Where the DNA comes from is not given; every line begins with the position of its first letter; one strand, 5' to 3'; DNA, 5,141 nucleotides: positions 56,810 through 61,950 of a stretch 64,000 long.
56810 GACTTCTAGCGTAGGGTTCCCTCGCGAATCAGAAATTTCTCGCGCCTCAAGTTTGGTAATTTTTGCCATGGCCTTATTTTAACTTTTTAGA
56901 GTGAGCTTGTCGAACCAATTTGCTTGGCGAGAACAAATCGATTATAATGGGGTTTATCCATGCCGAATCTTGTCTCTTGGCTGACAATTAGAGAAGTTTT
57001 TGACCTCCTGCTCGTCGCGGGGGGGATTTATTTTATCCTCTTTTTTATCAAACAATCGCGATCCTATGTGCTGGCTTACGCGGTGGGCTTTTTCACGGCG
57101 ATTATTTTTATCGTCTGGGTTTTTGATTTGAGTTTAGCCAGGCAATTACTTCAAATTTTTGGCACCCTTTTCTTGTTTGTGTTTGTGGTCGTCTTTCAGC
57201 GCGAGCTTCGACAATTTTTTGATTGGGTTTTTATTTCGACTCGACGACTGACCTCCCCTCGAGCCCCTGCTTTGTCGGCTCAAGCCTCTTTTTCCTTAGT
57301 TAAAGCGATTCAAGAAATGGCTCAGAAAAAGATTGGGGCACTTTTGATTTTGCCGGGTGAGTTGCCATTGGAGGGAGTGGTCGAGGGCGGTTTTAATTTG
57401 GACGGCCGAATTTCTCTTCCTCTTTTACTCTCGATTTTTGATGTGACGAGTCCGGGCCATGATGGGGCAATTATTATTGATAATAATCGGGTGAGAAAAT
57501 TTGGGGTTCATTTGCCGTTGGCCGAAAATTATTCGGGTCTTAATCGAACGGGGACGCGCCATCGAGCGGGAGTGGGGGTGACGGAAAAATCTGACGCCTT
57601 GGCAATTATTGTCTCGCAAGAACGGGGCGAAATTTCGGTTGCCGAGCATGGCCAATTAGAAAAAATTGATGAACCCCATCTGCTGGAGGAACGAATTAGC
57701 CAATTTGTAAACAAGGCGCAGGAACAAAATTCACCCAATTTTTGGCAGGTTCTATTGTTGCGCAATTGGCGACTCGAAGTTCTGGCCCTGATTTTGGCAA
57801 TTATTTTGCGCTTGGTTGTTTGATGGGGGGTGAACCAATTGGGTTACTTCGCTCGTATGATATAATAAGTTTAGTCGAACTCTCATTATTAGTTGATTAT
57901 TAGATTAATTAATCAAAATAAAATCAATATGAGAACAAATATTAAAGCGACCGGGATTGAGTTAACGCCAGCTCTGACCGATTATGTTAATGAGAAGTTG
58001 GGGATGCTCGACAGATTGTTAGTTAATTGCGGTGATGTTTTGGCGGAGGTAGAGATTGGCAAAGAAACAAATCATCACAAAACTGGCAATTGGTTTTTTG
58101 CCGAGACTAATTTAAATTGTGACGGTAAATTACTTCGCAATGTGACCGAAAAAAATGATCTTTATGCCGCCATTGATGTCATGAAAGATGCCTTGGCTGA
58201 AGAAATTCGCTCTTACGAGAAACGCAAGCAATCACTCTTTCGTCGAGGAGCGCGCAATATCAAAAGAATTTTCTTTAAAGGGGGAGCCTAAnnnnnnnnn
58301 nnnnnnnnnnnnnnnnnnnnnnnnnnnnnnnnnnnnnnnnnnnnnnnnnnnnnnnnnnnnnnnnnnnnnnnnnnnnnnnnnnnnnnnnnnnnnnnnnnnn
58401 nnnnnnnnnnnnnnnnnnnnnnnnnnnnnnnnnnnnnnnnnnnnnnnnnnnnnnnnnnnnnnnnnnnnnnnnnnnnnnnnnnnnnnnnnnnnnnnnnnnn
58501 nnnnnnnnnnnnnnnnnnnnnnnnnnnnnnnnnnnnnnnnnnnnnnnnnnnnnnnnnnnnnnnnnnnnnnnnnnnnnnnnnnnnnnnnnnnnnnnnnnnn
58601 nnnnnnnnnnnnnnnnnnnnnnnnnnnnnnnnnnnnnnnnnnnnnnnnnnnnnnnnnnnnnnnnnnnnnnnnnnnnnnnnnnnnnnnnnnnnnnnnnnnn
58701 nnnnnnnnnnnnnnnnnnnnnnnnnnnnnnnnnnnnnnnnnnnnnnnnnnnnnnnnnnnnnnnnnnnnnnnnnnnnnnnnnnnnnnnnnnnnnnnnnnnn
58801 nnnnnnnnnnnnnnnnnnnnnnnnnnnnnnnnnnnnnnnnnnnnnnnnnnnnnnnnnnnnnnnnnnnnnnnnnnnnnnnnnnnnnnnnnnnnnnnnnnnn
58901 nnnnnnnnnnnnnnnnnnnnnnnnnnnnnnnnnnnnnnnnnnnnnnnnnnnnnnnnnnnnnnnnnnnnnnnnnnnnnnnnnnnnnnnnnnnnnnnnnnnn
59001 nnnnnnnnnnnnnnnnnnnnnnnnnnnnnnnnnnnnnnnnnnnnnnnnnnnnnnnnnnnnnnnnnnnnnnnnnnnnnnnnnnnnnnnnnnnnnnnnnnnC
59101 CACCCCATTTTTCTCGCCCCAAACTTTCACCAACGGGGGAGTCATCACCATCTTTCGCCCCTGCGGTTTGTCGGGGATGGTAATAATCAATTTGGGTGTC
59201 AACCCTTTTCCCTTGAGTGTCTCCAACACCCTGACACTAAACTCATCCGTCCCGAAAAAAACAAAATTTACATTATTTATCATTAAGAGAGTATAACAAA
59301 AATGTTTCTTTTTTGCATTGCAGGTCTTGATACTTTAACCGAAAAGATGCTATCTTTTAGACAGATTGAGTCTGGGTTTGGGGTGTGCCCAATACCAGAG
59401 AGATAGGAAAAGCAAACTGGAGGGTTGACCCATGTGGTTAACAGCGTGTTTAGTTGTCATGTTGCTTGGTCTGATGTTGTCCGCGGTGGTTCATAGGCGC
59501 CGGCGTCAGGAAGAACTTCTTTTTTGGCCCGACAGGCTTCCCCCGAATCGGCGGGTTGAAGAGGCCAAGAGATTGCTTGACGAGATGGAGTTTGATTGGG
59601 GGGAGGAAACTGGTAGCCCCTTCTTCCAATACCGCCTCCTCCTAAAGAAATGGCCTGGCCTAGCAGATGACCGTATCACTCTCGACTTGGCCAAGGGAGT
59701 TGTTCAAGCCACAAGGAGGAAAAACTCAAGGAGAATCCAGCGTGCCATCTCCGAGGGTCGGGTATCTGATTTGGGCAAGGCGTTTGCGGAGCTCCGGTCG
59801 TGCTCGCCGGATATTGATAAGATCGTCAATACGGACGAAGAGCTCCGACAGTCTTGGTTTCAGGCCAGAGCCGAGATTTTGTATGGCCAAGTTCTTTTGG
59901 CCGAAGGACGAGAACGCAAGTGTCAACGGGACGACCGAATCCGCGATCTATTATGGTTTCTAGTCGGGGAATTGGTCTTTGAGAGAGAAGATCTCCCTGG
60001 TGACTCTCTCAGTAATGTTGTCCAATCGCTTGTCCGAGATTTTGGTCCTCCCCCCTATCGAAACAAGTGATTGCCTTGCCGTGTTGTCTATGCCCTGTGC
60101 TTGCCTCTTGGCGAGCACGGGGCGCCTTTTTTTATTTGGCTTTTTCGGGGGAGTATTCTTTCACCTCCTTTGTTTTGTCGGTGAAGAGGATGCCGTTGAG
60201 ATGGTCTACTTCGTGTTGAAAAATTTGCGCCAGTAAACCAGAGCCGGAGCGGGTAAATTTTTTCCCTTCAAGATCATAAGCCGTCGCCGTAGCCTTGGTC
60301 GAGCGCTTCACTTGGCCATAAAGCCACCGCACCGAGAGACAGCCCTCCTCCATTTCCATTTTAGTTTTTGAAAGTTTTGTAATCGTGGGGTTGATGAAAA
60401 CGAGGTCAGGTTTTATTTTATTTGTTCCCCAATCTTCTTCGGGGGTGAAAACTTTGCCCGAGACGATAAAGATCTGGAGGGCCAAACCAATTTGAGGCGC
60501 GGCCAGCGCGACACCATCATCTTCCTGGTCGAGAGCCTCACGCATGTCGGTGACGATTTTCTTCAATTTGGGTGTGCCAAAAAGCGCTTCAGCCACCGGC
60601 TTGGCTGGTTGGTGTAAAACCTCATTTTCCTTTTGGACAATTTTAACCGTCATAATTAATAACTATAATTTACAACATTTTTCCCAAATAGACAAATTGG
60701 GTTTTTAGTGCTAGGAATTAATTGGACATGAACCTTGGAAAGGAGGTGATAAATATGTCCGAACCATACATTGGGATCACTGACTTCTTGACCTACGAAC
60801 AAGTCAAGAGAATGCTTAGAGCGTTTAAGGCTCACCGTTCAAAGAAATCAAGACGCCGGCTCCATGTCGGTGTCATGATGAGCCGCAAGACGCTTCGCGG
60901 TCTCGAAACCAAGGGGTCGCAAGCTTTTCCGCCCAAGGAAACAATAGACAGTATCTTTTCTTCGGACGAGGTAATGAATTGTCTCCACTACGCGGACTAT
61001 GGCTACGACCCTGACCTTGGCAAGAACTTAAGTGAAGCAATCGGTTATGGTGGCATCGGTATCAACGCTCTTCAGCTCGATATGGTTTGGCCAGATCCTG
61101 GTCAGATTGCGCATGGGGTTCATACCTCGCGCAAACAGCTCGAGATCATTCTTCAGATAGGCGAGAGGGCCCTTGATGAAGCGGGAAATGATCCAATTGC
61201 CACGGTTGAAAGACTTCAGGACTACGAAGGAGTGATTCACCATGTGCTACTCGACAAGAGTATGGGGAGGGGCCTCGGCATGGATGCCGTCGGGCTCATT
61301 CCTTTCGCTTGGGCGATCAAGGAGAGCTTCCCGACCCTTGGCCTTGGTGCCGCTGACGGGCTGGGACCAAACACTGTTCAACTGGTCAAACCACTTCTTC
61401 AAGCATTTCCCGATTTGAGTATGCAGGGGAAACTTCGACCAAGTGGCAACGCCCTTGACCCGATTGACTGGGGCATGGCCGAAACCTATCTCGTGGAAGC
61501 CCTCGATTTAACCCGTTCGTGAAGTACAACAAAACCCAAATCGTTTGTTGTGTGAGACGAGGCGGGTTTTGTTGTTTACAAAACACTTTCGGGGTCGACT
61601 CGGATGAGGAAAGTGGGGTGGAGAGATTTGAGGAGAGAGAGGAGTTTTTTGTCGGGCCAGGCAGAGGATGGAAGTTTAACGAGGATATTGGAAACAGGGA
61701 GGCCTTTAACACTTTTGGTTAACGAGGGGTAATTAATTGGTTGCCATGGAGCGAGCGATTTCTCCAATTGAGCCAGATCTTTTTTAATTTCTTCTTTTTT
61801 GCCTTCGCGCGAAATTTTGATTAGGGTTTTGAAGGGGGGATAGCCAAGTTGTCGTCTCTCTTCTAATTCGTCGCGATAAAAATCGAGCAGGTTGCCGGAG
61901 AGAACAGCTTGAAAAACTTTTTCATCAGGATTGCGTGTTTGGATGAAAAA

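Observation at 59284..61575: Conserved priA-def-fmt block carries an antisense, compositionally foreign ORF in each intergenic gap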

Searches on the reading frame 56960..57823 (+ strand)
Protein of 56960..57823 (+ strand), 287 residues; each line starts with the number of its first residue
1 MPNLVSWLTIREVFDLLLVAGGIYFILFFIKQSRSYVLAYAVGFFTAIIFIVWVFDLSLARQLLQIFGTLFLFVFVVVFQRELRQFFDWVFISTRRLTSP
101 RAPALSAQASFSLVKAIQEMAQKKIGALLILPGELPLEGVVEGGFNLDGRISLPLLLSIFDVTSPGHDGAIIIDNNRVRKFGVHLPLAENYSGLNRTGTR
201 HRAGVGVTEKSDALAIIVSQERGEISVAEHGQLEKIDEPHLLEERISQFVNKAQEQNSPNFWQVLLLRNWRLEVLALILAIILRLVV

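Call 3: search_protein_families(library=pfam, proteins=[window:56960-57823:+], max_evalue=0.1)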
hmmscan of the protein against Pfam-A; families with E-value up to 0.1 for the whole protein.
window:56960-57823:+ (287 aa): 2 families
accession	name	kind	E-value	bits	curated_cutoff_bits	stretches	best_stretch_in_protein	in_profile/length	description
PF02457.21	DAC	-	1.3e-35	122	27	1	115-232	2-118/119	DisA bacterial checkpoint controller nucleotide-binding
PF19293.4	CdaA_N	-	0.00059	20.4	23.8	1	8-82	5-80/81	CdaA N-terminal transmembrane domain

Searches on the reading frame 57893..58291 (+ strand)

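Call 3: search_protein_families(library=pfam, proteins=[window:57893-58291:+], max_evalue=0.1)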
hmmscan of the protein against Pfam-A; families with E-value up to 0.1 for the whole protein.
window:57893-58291:+ (132 aa): 2 families
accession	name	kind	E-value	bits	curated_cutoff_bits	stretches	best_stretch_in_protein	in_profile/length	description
PF02482.25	Ribosomal_S30AE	-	2.6e-13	50.9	23.7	1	16-112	2-87/88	Sigma 54 modulation protein / S30EA ribosomal protein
PF06531.16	DUF1108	-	0.0072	17.1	25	1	83-108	47-72/84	Protein of unknown function (DUF1108)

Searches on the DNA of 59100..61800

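Call 60: search_rna_families(source=window, start=59100, end=61800, threshold=evalue, max_evalue=1)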
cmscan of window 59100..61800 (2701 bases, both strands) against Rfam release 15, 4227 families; matches with E-value up to 1: 2.
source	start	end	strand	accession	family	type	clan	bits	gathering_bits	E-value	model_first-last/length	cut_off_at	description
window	61520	61577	-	RF03318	mir-2208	Gene; miRNA;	-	20.3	70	0.7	1-61/61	no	mir-2208 microRNA precursor family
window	59103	59159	-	RF01276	sR53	Gene; snRNA; snoRNA; CD-box;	-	18.1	49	0.39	1-60/60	no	Small nucleolar RNA sR53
